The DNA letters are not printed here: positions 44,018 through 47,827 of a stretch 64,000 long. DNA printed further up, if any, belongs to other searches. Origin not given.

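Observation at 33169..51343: Two paralog subfamilies in an A-A-B-A-B order, suggesting iterated duplication of a two-gene unit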

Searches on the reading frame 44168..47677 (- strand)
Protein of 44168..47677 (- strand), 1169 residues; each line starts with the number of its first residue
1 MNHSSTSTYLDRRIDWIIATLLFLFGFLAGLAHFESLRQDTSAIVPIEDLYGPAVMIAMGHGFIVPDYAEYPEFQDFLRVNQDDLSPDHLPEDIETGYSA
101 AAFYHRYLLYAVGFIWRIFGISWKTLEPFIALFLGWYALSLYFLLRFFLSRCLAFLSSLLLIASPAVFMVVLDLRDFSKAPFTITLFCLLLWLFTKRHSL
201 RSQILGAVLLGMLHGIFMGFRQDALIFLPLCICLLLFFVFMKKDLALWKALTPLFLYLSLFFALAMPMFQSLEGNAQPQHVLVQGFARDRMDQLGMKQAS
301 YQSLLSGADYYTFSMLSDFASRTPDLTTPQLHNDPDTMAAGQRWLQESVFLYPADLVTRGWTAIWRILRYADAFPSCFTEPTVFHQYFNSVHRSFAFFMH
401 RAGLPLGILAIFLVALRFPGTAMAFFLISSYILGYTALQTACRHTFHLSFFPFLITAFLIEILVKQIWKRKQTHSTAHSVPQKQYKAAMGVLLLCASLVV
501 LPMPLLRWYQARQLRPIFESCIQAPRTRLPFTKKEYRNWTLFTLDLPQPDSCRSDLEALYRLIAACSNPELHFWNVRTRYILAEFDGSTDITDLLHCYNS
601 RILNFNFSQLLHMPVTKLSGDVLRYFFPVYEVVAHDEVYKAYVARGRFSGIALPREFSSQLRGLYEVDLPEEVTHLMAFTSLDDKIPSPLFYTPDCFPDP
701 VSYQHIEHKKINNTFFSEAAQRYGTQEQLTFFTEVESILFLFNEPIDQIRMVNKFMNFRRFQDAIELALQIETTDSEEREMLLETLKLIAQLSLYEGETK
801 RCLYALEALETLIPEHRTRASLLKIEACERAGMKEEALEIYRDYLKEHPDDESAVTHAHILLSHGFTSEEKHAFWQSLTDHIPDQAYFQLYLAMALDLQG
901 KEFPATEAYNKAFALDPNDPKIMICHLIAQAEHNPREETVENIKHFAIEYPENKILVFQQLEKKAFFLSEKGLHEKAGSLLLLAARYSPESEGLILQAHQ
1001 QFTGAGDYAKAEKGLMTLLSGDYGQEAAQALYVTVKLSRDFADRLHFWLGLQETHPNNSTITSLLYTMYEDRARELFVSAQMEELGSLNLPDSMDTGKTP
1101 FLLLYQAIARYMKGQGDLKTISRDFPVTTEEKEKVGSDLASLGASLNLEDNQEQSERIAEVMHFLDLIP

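Call 4: search_protein_families(library=pfam, proteins=[window:44168-47677:-], max_evalue=0.1)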
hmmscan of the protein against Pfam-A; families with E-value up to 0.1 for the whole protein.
window:44168-47677:- (1169 aa): 5 families
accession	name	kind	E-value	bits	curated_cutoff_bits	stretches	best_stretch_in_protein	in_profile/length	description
PF13428.12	TPR_14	-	3.7e-06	27.5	23.5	1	820-854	3-37/44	Tetratricopeptide repeat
PF13432.12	TPR_16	-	0.00016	22.5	32.7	1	805-851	16-64/65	Tetratricopeptide repeat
PF13429.12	TPR_15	-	0.018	14.9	26.2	0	750-923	83-251/280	Tetratricopeptide repeat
PF14559.12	TPR_19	-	0.025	15.3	25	0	813-855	21-61/68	Tetratricopeptide repeat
PF03704.23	BTAD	-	0.035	14.9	22.1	1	779-845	58-123/146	Bacterial transcriptional activator domain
